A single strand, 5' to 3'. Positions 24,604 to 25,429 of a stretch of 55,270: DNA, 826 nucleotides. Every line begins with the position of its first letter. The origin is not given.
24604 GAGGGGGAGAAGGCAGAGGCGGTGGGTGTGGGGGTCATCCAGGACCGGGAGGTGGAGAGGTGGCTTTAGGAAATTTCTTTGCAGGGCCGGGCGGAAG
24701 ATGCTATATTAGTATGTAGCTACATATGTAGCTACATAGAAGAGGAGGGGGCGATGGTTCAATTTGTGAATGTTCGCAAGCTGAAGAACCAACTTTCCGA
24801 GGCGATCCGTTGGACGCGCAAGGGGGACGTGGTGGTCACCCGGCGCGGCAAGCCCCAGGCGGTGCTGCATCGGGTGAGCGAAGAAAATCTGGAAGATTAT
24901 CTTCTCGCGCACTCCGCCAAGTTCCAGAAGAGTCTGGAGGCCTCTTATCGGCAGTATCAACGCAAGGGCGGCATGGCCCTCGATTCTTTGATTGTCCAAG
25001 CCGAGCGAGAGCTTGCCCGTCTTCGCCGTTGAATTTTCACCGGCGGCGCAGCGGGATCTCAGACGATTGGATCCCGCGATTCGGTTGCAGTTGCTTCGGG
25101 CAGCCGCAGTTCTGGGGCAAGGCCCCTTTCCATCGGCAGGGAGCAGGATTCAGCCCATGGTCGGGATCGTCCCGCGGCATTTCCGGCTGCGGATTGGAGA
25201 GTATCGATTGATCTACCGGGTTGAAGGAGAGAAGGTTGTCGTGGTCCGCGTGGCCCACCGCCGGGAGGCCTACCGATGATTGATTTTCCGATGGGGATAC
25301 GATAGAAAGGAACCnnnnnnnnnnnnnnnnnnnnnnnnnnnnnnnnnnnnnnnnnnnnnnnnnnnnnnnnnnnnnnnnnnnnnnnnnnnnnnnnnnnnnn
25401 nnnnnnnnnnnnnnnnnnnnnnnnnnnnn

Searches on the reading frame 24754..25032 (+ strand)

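Call 28: search_protein_families(library=pfam, proteins=[window:24754-25032:+], max_evalue=0.001)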
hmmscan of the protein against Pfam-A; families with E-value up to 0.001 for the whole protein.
window:24754-25032:+ (92 aa): 1 family
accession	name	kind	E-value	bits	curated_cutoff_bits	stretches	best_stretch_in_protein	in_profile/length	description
PF02604.26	PhdYeFM_antitox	-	2.2e-06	27.8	29.8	1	5-43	4-44/74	Antitoxin Phd_YefM, type II toxin-antitoxin system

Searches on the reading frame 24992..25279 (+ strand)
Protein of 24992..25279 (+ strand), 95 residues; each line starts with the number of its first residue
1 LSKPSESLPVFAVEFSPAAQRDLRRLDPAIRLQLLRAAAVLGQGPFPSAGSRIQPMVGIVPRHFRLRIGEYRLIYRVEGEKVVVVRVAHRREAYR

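Call 28: search_protein_families(library=pfam, proteins=[window:24992-25279:+], max_evalue=0.001)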
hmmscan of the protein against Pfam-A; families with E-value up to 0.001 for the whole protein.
window:24992-25279:+ (95 aa): 1 family
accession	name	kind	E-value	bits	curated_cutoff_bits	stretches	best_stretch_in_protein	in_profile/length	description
PF05016.21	ParE_toxin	-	2.6e-13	50.8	23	1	13-94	1-89/89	ParE toxin of type II toxin-antitoxin system, parDE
